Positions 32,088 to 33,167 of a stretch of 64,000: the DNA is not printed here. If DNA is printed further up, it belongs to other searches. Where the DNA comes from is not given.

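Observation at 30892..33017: Operon encoding an IscU-like protein fused to pentapeptide repeats, a 62-aa protein, a STAS anti-sigma antagonist and a lipoprotein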

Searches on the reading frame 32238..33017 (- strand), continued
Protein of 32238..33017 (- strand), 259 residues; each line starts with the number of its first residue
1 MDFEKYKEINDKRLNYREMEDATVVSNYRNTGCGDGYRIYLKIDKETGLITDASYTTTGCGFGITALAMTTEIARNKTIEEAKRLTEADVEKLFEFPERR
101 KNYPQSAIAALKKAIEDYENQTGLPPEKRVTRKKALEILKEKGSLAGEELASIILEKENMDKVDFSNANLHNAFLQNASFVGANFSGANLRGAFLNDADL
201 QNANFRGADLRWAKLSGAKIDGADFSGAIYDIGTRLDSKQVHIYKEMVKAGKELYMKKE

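Call 6: find_homologous_proteins(query=window:32238-33017:-, max_evalue=0.001)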
Query window:32238-33017:- (259 aa): 2795 proteins with E <= 0.001 among 4266 candidates; the best 120 are listed.
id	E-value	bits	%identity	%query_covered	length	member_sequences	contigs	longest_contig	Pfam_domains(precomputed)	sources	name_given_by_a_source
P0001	5.4e-128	444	77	100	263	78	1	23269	PF13576.13,PF13599.14,PF00805.29,PF01592.22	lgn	-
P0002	4.8e-126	438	76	100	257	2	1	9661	PF13576.13,PF13599.14,PF00805.29,PF01592.22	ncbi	ncbi:MAG: pentapeptide repeat-containing protein [Spirochaetota bacterium]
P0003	9.3e-124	430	73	100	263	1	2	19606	PF13576.13,PF13599.14,PF00805.29,PF01592.22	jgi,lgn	jgi:NifU-like protein involved in Fe-S cluster formation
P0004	2.0e-123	429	74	100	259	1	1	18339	PF13576.13,PF13599.14,PF00805.29,PF01592.22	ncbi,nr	ncbi:MAG: iron-sulfur cluster assembly scaffold protein [Leptospiraceae bacterium]|nr:iron-sulfur cl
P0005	3.8e-122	425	74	100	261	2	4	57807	PF13576.13,PF13599.14,PF00805.29,PF01592.22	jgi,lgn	jgi:NifU-like protein involved in Fe-S cluster formation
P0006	1.4e-121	423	73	100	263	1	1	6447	PF13576.13,PF13599.14,PF00805.29,PF01592.22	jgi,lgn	jgi:NifU-like protein involved in Fe-S cluster formation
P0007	1.9e-121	423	72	100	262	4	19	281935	PF13576.13,PF13599.14,PF00805.29,PF01592.22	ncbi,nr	ncbi:MAG TPA: pentapeptide repeat-containing protein [Leptospiraceae bacterium]|nr:pentapeptide repe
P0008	2.4e-121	422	71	100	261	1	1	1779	PF13576.13,PF13599.14,PF00805.29,PF01592.22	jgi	jgi:uncharacterized protein YjbI with pentapeptide repeats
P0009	4.3e-121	421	73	100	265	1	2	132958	PF13576.13,PF13599.14,PF00805.29,PF01592.22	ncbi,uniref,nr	ncbi:hypothetical protein CH373_14565 [Leptospira perolatii]|uniref:NIF system FeS cluster assembly 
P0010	9.0e-121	420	73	100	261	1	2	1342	PF13576.13,PF13599.14,PF00805.29,PF01592.22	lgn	-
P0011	1.1e-120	420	75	98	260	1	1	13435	PF13576.13,PF13599.14,PF00805.29,PF01592.22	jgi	jgi:NifU-like protein involved in Fe-S cluster formation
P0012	1.8e-120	419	71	100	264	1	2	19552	PF13576.13,PF13599.14,PF00805.29,PF01592.22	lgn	-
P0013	3.3e-120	419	70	100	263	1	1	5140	PF13576.13,PF13599.14,PF00805.29,PF01592.22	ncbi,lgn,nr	ncbi:MAG: pentapeptide repeat-containing protein [Leptospira sp.]|nr:pentapeptide repeat-containing 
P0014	3.4e-120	418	72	100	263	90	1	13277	PF13576.13,PF13599.14,PF00805.29,PF01592.22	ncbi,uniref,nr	ncbi:iron-sulfur cluster assembly scaffold protein [Leptospira borgpetersenii]|uniref:iron-sulfur cl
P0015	3.9e-120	418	72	100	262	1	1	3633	PF13576.13,PF13599.14,PF00805.29,PF01592.22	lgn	-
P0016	2.5e-119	416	71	100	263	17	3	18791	PF13576.13,PF13599.14,PF00805.29,PF01592.22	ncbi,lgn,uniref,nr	ncbi:NifU-like N-terminal domain protein [Leptospira weilii serovar Ranarum str. ICFT]|uniref:NifU-l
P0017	3.5e-119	415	71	100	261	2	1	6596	PF13576.13,PF13599.14,PF00805.29,PF01592.22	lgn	-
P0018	4.6e-118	411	72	100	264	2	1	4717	PF13576.13,PF13599.14,PF00805.29,PF01592.22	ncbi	-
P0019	6.7e-117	408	70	100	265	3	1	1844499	PF13576.13,PF13599.14,PF00805.29,PF01592.22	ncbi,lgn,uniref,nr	ncbi:NifU-like N-terminal domain protein [Leptospira fainei serovar Hurstbridge str. BUT 6]|uniref:N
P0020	8.2e-117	407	71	100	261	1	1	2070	PF13576.13,PF13599.14,PF00805.29,PF01592.22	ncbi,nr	ncbi:MAG: iron-sulfur cluster assembly scaffold protein [Leptospiraceae bacterium]|nr:iron-sulfur cl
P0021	9.4e-117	407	71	100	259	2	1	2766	PF13576.13,PF13599.14,PF00805.29,PF01592.22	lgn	-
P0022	9.8e-117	407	70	98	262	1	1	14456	PF13576.13,PF13599.14,PF00805.29,PF01592.22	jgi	jgi:NifU-like protein involved in Fe-S cluster formation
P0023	1.1e-116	407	70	100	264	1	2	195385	PF13576.13,PF13599.14,PF00805.29,PF01592.22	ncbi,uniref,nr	ncbi:hypothetical protein CH352_16245 [Leptospira hartskeerlii]|uniref:NIF system FeS cluster assemb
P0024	1.2e-116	407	70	100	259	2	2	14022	PF13576.13,PF13599.14,PF00805.29,PF01592.22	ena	-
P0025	2.3e-116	406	68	100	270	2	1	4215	PF13576.13,PF13599.14,PF00805.29,PF01592.22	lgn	-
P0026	1.3e-115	403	70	100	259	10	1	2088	PF13576.13,PF13599.14,PF00805.29,PF01592.22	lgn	-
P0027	1.3e-115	403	70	100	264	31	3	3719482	PF13576.13,PF13599.14,PF00805.29,PF01592.22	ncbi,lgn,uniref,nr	ncbi:pentapeptide repeat-containing protein [Leptospira sp. WS58.C1]|uniref:pentapeptide repeat-cont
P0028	1.8e-115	403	69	100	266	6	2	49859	PF13576.13,PF13599.14,PF00805.29,PF01592.22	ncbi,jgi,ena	jgi:NifU-like protein involved in Fe-S cluster formation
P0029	2.8e-115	402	69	100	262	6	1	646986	PF13576.13,PF13599.14,PF00805.29,PF01592.22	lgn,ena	-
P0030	3.2e-115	402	70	100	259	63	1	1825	PF13576.13,PF13599.14,PF00805.29,PF01592.22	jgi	-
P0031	3.4e-115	402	69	100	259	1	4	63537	PF13576.13,PF13599.14,PF00805.29,PF01592.22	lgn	-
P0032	4.7e-115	402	69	100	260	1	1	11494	PF13576.13,PF13599.14,PF00805.29,PF01592.22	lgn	-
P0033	1.0e-114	401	70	100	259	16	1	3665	PF13576.13,PF13599.14,PF00805.29,PF01592.22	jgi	-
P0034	1.1e-114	400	68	100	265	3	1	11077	PF13576.13,PF13599.14,PF00805.29,PF01592.22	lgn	-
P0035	2.0e-114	400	69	100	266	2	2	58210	PF13576.13,PF13599.14,PF00805.29,PF01592.22,PF25296.2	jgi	-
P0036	2.5e-114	399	68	100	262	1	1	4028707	PF13576.13,PF13599.14,PF00805.29,PF01592.22,PF25296.2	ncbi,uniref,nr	ncbi:pentapeptide repeat-containing protein [Leptospira sp. GIMC2001]|uniref:pentapeptide repeat-con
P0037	2.5e-114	399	70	100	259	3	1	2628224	PF13576.13,PF13599.14,PF00805.29,PF01592.22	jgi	jgi:uncharacterized protein YjbI with pentapeptide repeats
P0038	2.5e-114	399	68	100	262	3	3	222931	PF13576.13,PF13599.14,PF00805.29,PF01592.22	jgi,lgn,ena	-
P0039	3.7e-114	399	69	100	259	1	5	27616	PF13576.13,PF13599.14,PF00805.29,PF01592.22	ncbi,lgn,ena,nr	ncbi:MAG: pentapeptide repeat-containing protein [Leptospiraceae bacterium]|nr:pentapeptide repeat-c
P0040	5.6e-114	398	70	100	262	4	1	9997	PF13576.13,PF13599.14,PF00805.29,PF01592.22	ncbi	-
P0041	1.6e-113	397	69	100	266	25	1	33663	PF13576.13,PF13599.14,PF00805.29,PF01592.22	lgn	-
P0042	1.7e-113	397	69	100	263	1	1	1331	PF13576.13,PF13599.14,PF00805.29,PF01592.22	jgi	jgi:NifU-like protein involved in Fe-S cluster formation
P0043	4.5e-113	395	68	100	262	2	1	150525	PF13576.13,PF13599.14,PF00805.29,PF01592.22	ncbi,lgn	-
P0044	4.9e-113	395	68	100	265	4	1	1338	PF13576.13,PF13599.14,PF00805.29,PF01592.22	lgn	-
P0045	5.8e-113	395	67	100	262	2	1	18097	PF13576.13,PF13599.14,PF00805.29,PF01592.22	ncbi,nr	ncbi:MAG: pentapeptide repeat-containing protein [Leptospira sp.]|nr:pentapeptide repeat-containing 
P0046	6.5e-113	395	67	100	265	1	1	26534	PF13576.13,PF13599.14,PF00805.29,PF01592.22,PF25296.2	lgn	-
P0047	6.8e-112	391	67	100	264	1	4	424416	PF13576.13,PF13599.14,PF00805.29,PF01592.22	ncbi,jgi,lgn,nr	ncbi:MAG: pentapeptide repeat-containing protein [Leptospira sp.]|jgi:NifU-like protein involved in 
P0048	7.3e-112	391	67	100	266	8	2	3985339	PF13576.13,PF13599.14,PF00805.29,PF01592.22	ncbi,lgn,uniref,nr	ncbi:hypothetical protein LPTSP3_g10190 [Leptospira kobayashii]|uniref:NIF system FeS cluster assemb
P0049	3.1e-111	389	67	100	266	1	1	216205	PF13576.13,PF13599.14,PF00805.29,PF01592.22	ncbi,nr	ncbi:pentapeptide repeat-containing protein [Leptospira sp. 96542]|nr:pentapeptide repeat-containing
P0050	3.5e-111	389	68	100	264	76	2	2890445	PF13576.13,PF13599.14,PF00805.29,PF01592.22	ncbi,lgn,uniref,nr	ncbi:hypothetical protein EHQ91_07860 [Leptospira biflexa]|uniref:pentapeptide repeat-containing pro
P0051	1.1e-110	387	66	100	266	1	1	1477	PF13576.13,PF13599.14,PF00805.29,PF01592.22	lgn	-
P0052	2.0e-110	387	68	100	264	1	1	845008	PF13576.13,PF13599.14,PF00805.29,PF01592.22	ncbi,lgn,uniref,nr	ncbi:hypothetical protein LPTSP4_13180 [Leptospira ryugenii]|uniref:NIF system FeS cluster assembly 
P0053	2.8e-110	386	66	100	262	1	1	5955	PF13576.13,PF13599.14,PF00805.29,PF01592.22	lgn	-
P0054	3.1e-110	386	67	100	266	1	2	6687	PF13576.13,PF13599.14,PF00805.29,PF01592.22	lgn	-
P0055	6.1e-110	385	68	100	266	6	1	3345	PF13576.13,PF13599.14,PF00805.29,PF01592.22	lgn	-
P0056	2.5e-109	383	66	100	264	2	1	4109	PF13576.13,PF13599.14,PF00805.29,PF01592.22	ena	-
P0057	6.6e-109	382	64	100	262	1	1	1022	PF13576.13,PF13599.14,PF00805.29,PF01592.22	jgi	-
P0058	7.2e-109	381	66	100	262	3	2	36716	PF13576.13,PF13599.14,PF00805.29,PF01592.22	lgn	-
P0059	9.5e-109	381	65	99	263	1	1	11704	PF13576.13,PF13599.14,PF00805.29,PF01592.22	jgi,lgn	jgi:NifU-like protein involved in Fe-S cluster formation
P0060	1.6e-108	380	67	100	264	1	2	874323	PF13576.13,PF13599.14,PF00805.29,PF01592.22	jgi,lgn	jgi:NifU-like protein involved in Fe-S cluster formation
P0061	4.1e-108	379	64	100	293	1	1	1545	PF13576.13,PF13599.14,PF00805.29,PF01592.22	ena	-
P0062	6.7e-108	378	65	100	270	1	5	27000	PF13576.13,PF13599.14,PF00805.29,PF01592.22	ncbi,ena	-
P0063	8.5e-108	378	65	100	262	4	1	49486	PF13576.13,PF13599.14,PF00805.29,PF01592.22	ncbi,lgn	-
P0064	1.1e-107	378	66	100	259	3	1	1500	PF13576.13,PF13599.14,PF00805.29,PF01592.22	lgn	-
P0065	1.5e-107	377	65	98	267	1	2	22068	PF13576.13,PF13599.14,PF00805.29,PF01592.22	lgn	-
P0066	2.2e-107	377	66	100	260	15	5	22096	PF13576.13,PF13599.14,PF00805.29,PF01592.22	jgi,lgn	jgi:NifU-like protein involved in Fe-S cluster formation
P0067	6.1e-107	375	64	100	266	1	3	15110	PF13576.13,PF13599.14,PF00805.29,PF01592.22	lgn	-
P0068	6.6e-107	375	64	100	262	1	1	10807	PF13576.13,PF13599.14,PF00805.29,PF01592.22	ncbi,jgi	jgi:NifU-like protein involved in Fe-S cluster formation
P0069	1.3e-105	371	65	99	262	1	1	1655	PF13576.13,PF13599.14,PF00805.29,PF01592.22,PF25296.2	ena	-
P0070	1.5e-105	371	64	99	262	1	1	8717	PF13576.13,PF13599.14,PF00805.29,PF01592.22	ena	-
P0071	1.8e-105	370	66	100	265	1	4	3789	PF13576.13,PF13599.14,PF00805.29,PF01592.22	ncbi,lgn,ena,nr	ncbi:MAG: pentapeptide repeat-containing protein [Leptospiraceae bacterium]|nr:pentapeptide repeat-c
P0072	1.9e-104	367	63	100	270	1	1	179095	PF13576.13,PF13599.14,PF00805.29,PF01592.22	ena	-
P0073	2.8e-104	366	63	98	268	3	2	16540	PF13576.13,PF13599.14,PF00805.29,PF01592.22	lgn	-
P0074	3.1e-104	366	65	99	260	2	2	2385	PF13576.13,PF13599.14,PF00805.29,PF01592.22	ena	-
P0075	3.8e-104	366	63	99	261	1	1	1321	PF13576.13,PF13599.14,PF00805.29,PF01592.22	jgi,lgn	-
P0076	1.8e-103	364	62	100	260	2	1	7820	PF13576.13,PF13599.14,PF00805.29,PF01592.22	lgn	-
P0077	1.8e-103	364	63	99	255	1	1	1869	PF13576.13,PF13599.14,PF00805.29,PF01592.22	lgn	-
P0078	2.2e-103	363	64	100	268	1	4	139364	PF13576.13,PF13599.14,PF00805.29,PF01592.22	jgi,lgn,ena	-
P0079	3.7e-103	363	62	100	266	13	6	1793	PF13576.13,PF13599.14,PF00805.29,PF01592.22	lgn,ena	-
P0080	1.1e-102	361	61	100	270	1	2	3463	PF13576.13,PF13599.14,PF00805.29,PF01592.22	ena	-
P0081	2.2e-102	360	63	99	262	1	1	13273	PF13576.13,PF13599.14,PF00805.29,PF01592.22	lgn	-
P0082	9.7e-102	358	62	99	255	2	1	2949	PF13576.13,PF13599.14,PF00805.29,PF01592.22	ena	-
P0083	1.1e-101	358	67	93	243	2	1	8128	PF13576.13,PF13599.14,PF00805.29,PF01592.22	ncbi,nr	ncbi:MAG: pentapeptide repeat-containing protein, partial [Leptospiraceae bacterium]|nr:pentapeptide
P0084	7.6e-101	355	62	99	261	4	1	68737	PF13576.13,PF13599.14,PF00805.29,PF01592.22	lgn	-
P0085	8.7e-101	355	63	99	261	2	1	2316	PF13576.13,PF13599.14,PF00805.29,PF01592.22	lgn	-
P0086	1.0e-100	355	61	99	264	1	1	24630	PF13576.13,PF13599.14,PF00805.29,PF01592.22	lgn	-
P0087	1.3e-100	354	60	98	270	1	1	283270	PF13576.13,PF13599.14,PF00805.29,PF01592.22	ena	-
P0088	1.7e-100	354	61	100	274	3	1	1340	PF13576.13,PF13599.14,PF00805.29,PF01592.22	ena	-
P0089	2.5e-100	353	62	99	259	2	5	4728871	PF13576.13,PF13599.14,PF00805.29,PF01592.22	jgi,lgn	jgi:NifU-like protein involved in Fe-S cluster formation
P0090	4.8e-100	353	60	98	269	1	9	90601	PF13576.13,PF13599.14,PF00805.29,PF01592.22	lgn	-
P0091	4.9e-100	352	62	100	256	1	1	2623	PF13576.13,PF13599.14,PF00805.29,PF01592.22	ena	-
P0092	5.4e-100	352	62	99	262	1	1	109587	PF13576.13,PF13599.14,PF00805.29,PF01592.22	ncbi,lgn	-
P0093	1.6e-99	351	61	100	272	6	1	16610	PF13576.13,PF13599.14,PF00805.29,PF01592.22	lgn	-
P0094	2.1e-99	350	61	99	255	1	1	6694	PF13576.13,PF13599.14,PF00805.29,PF01592.22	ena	-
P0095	3.3e-99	350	63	99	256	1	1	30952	PF13576.13,PF13599.14,PF00805.29,PF01592.22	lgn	-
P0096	8.7e-99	348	62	98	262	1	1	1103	PF13576.13,PF13599.14,PF00805.29,PF01592.22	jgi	-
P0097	1.5e-98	348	61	98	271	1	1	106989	PF13576.13,PF13599.14,PF00805.29,PF01592.22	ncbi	-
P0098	2.5e-98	347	60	99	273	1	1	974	PF13576.13,PF13599.14,PF00805.29,PF01592.22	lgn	-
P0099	7.2e-98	345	59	99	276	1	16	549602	PF13576.13,PF13599.14,PF00805.29,PF01592.22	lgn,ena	-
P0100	8.8e-98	345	60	100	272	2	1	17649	PF13576.13,PF13599.14,PF00805.29,PF01592.22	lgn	-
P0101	1.1e-97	345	59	100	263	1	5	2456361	PF13576.13,PF13599.14,PF00805.29,PF01592.22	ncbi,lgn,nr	ncbi:MAG: pentapeptide repeat-containing protein [Spirochaetales bacterium]|nr:pentapeptide repeat-c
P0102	1.3e-97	345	59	100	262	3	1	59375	PF13576.13,PF13599.14,PF00805.29,PF01592.22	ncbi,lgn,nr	ncbi:MAG: pentapeptide repeat-containing protein [Spirochaetia bacterium]|nr:pentapeptide repeat-con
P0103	1.4e-97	344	59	98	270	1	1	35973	PF13576.13,PF13599.14,PF00805.29,PF01592.22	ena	-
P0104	3.0e-97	343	58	100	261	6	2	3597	PF13576.13,PF13599.14,PF00805.29,PF01592.22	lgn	-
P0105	3.1e-97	343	58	100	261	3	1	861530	PF13599.14,PF00805.29,PF01592.22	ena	-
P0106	7.4e-97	342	59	100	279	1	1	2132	PF13599.14,PF00805.29,PF01592.22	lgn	-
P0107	9.3e-97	342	61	100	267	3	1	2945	PF13576.13,PF13599.14,PF00805.29,PF01592.22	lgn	-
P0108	1.7e-96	341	60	98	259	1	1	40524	PF13576.13,PF13599.14,PF00805.29,PF01592.22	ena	-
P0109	9.6e-96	338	58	100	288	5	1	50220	PF13576.13,PF13599.14,PF00805.29,PF01592.22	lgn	-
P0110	1.0e-95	338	59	99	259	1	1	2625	PF13576.13,PF13599.14,PF00805.29,PF01592.22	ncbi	-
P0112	1.4e-95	338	58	100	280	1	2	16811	PF13576.13,PF13599.14,PF00805.29,PF01592.22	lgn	-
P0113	1.4e-95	338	60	100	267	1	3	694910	PF13576.13,PF13599.14,PF00805.29,PF01592.22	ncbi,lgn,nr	ncbi:MAG: pentapeptide repeat-containing protein [Leptospirales bacterium]|nr:pentapeptide repeat-co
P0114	1.5e-95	338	58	100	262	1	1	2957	PF13576.13,PF13599.14,PF00805.29,PF01592.22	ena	-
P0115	1.7e-95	338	60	100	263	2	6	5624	PF13576.13,PF13599.14,PF00805.29,PF01592.22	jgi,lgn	-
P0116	3.8e-95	336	59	99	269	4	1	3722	PF13576.13,PF13599.14,PF00805.29,PF01592.22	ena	-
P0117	4.3e-95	336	59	100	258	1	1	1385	PF13576.13,PF13599.14,PF00805.29,PF01592.22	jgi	jgi:uncharacterized protein YjbI with pentapeptide repeats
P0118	7.7e-95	335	58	99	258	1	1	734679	PF13576.13,PF13599.14,PF00805.29,PF01592.22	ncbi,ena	-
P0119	2.1e-94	334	59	100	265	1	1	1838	PF13576.13,PF13599.14,PF00805.29,PF01592.22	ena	-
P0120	8.3e-94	332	60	99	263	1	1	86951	PF13576.13,PF13599.14,PF00805.29,PF01592.22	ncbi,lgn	-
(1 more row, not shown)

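Call 10: find_related_loci(query=A1, collection=genome_contigs, flank=10000)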
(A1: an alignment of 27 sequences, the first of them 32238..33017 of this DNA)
Query A1 (259 aa) in genome_contigs; peptide patterns used: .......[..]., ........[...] (x = any residue, [..] = any of these).
145 stretches matched a pattern; 119 encode a relative of the query (tblastn E <= 1e-3); the best 80 are kept; 80 distinct loci.
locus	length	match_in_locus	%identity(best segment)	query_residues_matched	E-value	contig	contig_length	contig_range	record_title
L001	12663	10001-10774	77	1-259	1e-136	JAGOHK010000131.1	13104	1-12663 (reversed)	MAG: Leptospiraceae bacterium isolate Go_SlAct_bin_98 Go_SlAct_21138_length_13104_cov_12.807737, whole genome shotgun se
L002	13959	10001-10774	77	1-259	2e-136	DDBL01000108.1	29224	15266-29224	MAG TPA_asm: Leptospiraceae bacterium UBA2033 UBA2033_contig_1271, whole genome shotgun sequence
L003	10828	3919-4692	76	1-259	3e-136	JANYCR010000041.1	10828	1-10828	MAG: Leptospiraceae bacterium isolate 336R_metabinner_194_sub 336R_k141_1581385, whole genome shotgun sequence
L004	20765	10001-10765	77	1-256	3e-135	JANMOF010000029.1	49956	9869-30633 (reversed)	MAG: Leptospiraceae bacterium isolate OTE_58_metabat_203 OTE_58_k141_5905263, whole genome shotgun sequence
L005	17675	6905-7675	74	1-259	7e-132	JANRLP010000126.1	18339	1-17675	MAG: Leptospiraceae bacterium isolate bins.194 k141_1834812, whole genome shotgun sequence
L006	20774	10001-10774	72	1-259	1e-129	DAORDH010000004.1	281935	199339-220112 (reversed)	MAG TPA_asm: Leptospiraceae bacterium isolate AMR_MDS_0885 NODE_11_length_281935_cov_13.185473, whole genome shotgun seq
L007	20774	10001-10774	73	1-259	9e-128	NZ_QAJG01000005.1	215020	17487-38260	Leptospira borgpetersenii serovar Javanica strain DSM 21538 Ga0180982_105, whole genome shotgun sequence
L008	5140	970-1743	70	1-259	1e-128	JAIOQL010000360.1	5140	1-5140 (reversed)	MAG: Leptospira sp. isolate LakeFargette_0920_ALND_MAG_40_6 LacPavin_0920_ALND_scaffold_387007, whole genome shotgun seq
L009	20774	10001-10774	72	1-259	5e-128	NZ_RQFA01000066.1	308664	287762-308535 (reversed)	Leptospira gomenensis strain 201800299 contig_0002, whole genome shotgun sequence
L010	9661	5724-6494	76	1-258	2e-127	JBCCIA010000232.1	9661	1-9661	MAG: Spirochaetota bacterium isolate P01_B01_bin.8 k141_1520884_length_9661_cov_7.0000, whole genome shotgun sequence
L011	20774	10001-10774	72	1-259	3e-127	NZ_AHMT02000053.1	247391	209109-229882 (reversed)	Leptospira alexanderi serovar Manhao 3 str. L 60 ctg1134731470672, whole genome shotgun sequence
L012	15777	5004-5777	71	1-259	2e-127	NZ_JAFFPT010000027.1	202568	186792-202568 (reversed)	Leptospira ainazelensis strain 201903071 contig_0011, whole genome shotgun sequence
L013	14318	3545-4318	71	1-259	2e-127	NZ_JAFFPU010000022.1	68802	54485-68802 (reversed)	Leptospira ainlahdjerensis strain 201903070 contig_0007, whole genome shotgun sequence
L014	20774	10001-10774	71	1-259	4e-127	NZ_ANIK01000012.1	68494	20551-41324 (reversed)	Leptospira alstonii serovar Sichuan str. 79601 ctg7180000004770, whole genome shotgun sequence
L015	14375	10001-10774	71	1-259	6e-127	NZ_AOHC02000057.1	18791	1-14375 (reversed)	Leptospira weilii serovar Ranarum str. ICFT ctg7180000034509, whole genome shotgun sequence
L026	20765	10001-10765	69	1-256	6e-123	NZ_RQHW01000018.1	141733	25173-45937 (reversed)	Leptospira idonii strain 201300427 NODE_12_covk_39.4155_covr_79.81_cutoff_40, whole genome shotgun sequence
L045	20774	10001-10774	70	1-259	3e-125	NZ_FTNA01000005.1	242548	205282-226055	Leptospira interrogans strain ATCC 43642, whole genome shotgun sequence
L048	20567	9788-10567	65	1-258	2e-115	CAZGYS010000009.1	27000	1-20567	MAG TPA_asm: uncultured Leptospiraceae bacterium isolate SRP135972_co2_44 genome assembly, contig: NODE_1112_length_2700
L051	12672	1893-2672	65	1-258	6e-114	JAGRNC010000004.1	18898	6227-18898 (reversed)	MAG: Leptospiraceae bacterium isolate HKST-UBA07 NODE_4_length_18898_cov_2.358854, whole genome shotgun sequence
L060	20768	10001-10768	60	1-258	5e-107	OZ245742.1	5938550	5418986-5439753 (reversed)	MAG: Leptonemataceae bacterium isolate 15dd4ae5-76da-4f6d-9bc0-9b9e06b427f5 genome assembly, chromosome: 1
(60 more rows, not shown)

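Call 17: search_protein_representatives(protein=window:32238-33017:-)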
Query: 259 residues. Proteins with E-value up to 0.001 (for the whole library): 94902; up to 1e-10: 22829; up to 1e-30: 421. The best 150 are listed.
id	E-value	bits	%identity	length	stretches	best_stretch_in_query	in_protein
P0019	2.1e-117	407.6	70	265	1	1-259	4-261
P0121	3.6e-111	387.3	45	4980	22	144-231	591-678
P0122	2.1e-87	309.4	37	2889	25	123-229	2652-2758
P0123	4.6e-85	301.8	35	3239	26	161-238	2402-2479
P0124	1.9e-79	283.4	37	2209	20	141-232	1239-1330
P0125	5.1e-77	275.5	42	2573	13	144-229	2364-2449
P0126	5.2e-77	275.4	38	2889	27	155-228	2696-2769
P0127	8.8e-75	268.1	39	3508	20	163-231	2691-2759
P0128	6.2e-74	265.4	42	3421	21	175-227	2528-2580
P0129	2.5e-73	263.4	42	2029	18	155-228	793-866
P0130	1.5e-71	257.5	39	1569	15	143-231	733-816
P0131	2.9e-69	250.1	50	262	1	1-258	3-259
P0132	1.8e-68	247.5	39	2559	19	144-229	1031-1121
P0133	1.3e-67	244.7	34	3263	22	164-225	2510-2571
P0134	6.6e-66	239.1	40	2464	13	135-227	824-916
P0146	2.5e-56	207.7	43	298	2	1-211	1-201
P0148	3.1e-56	207.4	43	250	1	1-255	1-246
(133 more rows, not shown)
